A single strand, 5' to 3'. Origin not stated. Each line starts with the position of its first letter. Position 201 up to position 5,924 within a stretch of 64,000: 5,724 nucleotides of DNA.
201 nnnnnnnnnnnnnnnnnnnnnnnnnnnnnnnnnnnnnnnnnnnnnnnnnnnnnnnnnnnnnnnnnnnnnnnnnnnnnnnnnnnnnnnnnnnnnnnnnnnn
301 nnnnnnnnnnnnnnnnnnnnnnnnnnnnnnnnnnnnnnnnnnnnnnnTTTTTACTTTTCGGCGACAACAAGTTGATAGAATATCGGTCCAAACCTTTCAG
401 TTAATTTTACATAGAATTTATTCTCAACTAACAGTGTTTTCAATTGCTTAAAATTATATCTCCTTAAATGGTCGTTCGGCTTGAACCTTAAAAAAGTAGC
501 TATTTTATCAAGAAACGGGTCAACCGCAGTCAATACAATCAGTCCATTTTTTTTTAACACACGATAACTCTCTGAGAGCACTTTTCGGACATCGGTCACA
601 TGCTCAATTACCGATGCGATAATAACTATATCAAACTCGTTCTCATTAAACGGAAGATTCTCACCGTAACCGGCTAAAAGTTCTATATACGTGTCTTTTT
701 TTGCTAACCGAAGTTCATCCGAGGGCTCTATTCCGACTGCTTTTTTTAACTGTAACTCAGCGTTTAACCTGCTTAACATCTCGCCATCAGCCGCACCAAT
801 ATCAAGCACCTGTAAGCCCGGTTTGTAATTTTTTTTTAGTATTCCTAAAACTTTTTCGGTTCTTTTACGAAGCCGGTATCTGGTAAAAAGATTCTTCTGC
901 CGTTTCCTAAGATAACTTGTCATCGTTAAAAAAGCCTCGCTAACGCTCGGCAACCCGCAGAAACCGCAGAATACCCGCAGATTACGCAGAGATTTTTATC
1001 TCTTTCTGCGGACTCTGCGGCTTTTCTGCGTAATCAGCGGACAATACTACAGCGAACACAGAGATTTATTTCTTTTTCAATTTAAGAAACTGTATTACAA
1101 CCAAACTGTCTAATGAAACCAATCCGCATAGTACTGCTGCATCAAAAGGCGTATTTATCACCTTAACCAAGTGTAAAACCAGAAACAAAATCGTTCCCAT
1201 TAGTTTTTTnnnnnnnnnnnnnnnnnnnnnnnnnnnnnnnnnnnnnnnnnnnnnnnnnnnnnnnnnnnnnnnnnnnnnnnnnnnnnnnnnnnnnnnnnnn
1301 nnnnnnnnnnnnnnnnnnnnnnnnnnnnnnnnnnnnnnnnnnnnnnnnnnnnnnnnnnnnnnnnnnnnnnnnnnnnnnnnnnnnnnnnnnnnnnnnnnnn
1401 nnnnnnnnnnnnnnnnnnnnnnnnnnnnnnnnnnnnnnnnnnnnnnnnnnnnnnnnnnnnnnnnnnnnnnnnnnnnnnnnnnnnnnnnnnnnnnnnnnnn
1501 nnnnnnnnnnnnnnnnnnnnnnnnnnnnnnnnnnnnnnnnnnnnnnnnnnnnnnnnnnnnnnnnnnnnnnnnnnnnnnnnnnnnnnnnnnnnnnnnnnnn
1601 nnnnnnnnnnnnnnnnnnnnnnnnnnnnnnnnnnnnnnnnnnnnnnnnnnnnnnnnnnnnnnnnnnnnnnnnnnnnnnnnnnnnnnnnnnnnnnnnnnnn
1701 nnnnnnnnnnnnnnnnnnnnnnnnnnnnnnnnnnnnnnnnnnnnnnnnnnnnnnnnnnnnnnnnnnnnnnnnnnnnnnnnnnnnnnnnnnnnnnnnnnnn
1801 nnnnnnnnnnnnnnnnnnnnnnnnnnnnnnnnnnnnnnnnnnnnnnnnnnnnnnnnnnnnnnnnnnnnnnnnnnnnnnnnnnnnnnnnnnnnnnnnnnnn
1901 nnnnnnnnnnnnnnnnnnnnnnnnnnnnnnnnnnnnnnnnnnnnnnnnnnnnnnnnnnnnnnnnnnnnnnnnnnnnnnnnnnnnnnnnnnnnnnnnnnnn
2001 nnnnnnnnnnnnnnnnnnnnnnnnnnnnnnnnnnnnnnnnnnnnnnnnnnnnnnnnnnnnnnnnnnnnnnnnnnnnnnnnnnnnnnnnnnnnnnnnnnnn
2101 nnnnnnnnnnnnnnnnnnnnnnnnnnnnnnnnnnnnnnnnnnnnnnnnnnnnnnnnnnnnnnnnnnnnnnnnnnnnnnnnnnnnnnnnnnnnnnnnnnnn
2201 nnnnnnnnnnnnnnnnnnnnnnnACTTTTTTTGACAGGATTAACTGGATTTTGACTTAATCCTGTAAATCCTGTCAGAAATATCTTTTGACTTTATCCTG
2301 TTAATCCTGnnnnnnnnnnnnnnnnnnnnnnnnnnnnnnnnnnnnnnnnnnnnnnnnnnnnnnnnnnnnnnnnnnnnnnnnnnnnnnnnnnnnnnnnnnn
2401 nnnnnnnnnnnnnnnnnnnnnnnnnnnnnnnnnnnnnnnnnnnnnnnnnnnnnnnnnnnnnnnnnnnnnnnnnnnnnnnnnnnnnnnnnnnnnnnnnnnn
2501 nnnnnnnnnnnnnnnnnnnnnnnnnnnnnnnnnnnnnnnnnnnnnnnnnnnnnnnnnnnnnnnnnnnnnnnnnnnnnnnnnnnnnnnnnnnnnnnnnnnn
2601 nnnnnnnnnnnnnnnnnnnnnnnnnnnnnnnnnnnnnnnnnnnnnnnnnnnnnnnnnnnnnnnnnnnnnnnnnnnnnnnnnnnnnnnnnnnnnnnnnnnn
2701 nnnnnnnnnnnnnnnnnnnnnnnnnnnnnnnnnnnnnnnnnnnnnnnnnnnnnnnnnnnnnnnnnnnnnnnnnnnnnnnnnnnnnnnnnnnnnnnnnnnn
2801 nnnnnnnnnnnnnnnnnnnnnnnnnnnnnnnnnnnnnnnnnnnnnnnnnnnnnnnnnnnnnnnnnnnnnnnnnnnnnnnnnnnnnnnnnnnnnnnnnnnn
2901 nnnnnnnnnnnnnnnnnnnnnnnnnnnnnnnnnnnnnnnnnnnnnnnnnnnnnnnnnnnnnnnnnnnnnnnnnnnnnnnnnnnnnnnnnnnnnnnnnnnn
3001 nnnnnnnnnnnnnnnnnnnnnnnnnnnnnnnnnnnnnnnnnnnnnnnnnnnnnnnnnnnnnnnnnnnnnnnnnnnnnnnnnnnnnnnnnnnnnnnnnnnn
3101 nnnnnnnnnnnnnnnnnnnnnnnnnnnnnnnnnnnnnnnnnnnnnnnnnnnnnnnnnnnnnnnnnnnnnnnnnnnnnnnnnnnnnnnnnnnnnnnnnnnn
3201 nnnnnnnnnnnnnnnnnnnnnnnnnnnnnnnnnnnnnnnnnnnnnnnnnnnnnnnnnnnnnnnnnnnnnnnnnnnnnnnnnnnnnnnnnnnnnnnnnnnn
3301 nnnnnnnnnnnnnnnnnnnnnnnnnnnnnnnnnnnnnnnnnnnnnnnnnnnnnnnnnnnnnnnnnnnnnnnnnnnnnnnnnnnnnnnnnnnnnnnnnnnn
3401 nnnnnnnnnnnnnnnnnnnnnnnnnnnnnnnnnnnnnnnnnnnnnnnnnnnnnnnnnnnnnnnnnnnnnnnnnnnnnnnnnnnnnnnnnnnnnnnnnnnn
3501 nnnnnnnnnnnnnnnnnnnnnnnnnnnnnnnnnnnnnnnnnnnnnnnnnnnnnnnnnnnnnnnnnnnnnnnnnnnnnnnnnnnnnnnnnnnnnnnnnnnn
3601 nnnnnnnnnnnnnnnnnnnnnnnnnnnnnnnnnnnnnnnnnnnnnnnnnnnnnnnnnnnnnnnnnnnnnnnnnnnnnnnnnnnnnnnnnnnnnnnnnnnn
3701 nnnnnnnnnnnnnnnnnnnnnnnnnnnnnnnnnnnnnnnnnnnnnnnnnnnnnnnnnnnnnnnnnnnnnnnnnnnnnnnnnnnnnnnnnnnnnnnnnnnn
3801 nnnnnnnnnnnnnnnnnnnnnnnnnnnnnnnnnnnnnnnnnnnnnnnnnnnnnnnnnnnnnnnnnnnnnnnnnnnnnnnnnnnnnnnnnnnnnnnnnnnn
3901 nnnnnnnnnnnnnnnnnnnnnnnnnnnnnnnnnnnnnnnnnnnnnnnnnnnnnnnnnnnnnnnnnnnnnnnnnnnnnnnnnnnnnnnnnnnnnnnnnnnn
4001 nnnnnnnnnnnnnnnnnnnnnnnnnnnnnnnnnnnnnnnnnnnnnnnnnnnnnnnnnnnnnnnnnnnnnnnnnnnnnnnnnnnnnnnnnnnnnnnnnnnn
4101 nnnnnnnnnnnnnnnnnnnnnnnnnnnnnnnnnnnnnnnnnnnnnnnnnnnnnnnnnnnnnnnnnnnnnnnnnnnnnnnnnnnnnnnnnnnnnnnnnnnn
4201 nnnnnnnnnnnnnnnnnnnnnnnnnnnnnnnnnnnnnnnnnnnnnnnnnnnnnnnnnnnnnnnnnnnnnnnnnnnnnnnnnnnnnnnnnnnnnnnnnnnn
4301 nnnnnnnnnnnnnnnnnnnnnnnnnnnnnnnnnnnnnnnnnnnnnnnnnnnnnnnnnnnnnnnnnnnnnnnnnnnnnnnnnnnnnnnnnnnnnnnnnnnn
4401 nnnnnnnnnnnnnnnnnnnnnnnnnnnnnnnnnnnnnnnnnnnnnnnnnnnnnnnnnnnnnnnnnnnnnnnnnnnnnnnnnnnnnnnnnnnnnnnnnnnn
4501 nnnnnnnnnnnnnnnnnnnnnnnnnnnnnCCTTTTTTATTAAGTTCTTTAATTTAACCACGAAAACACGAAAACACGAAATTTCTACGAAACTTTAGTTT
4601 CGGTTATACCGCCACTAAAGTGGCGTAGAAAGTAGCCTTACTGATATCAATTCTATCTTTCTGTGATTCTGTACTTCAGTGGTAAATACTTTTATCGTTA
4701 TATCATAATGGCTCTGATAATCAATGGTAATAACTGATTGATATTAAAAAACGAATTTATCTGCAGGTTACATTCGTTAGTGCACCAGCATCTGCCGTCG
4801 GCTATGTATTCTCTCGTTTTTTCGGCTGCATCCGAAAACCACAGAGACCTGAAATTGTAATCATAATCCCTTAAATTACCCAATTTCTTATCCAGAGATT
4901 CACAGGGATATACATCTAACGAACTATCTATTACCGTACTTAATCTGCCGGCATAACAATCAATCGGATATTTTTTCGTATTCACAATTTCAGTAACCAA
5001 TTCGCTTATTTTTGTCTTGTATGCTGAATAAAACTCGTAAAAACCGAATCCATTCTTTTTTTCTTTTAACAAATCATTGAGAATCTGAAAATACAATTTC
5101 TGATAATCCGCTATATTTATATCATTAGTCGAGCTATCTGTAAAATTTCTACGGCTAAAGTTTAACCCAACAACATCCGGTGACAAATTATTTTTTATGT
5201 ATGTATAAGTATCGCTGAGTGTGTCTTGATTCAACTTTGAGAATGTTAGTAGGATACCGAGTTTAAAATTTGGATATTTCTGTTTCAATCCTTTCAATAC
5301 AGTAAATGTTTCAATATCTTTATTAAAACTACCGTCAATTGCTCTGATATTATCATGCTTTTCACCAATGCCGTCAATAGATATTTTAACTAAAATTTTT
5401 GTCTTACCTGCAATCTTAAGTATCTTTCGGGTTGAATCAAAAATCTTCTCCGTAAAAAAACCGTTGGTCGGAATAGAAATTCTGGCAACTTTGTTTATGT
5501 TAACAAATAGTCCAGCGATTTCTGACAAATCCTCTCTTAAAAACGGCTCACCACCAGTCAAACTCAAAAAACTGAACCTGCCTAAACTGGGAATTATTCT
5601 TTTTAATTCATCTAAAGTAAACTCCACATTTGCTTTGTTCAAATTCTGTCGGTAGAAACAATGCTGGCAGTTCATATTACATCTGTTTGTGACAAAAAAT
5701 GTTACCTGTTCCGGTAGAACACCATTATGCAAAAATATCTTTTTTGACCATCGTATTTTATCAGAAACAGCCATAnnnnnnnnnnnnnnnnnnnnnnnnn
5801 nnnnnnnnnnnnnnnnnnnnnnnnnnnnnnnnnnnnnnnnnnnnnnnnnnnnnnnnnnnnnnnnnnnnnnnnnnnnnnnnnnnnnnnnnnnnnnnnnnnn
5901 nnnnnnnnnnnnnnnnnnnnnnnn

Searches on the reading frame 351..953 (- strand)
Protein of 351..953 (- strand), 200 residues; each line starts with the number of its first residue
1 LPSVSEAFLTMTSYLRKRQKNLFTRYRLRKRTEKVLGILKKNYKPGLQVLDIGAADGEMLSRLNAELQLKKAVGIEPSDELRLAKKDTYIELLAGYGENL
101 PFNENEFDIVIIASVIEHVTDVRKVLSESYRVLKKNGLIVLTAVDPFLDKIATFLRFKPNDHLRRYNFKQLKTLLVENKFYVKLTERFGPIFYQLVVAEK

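Call 74: search_protein_families(library=pfam, proteins=[window:351-953:-], max_evalue=0.00001)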
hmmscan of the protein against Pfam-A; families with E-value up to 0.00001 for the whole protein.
window:351-953:- (200 aa): 7 families
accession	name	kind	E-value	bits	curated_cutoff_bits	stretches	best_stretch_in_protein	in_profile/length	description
PF08241.18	Methyltransf_11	-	6.8e-18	65.5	21.2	1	50-141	1-95/95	Methyltransferase domain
PF13489.12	Methyltransf_23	-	1.1e-14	54.9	27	1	26-179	7-158/164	Methyltransferase domain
PF13649.12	Methyltransf_25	-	1.4e-13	51.8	27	1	49-137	1-97/97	Methyltransferase domain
PF13847.12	Methyltransf_31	-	2.8e-12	47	27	1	44-145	2-113/145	Methyltransferase domain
PF08242.18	Methyltransf_12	-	3.5e-11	44.1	30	1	50-139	1-98/98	Methyltransferase domain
PF01209.24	Ubie_methyltran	-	5e-10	39.5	20.1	1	43-141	45-151/233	ubiE/COQ5 methyltransferase family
PF07021.18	MetW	-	2.2e-07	31.2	21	1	40-135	8-104/193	Methionine biosynthesis protein MetW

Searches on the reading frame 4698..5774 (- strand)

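Call 74: search_protein_families(library=pfam, proteins=[window:4698-5774:-], max_evalue=0.00001)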
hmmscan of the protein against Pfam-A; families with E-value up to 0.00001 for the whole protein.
window:4698-5774:- (358 aa): 2 families
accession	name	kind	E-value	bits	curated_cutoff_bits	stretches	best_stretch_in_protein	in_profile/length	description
PF04055.27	Radical_SAM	-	2e-13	51.3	29.5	1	28-187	3-160/166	Radical SAM superfamily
PF13353.11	Fer4_12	-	2.3e-07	31.6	22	1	24-152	8-134/137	4Fe-4S single cluster domain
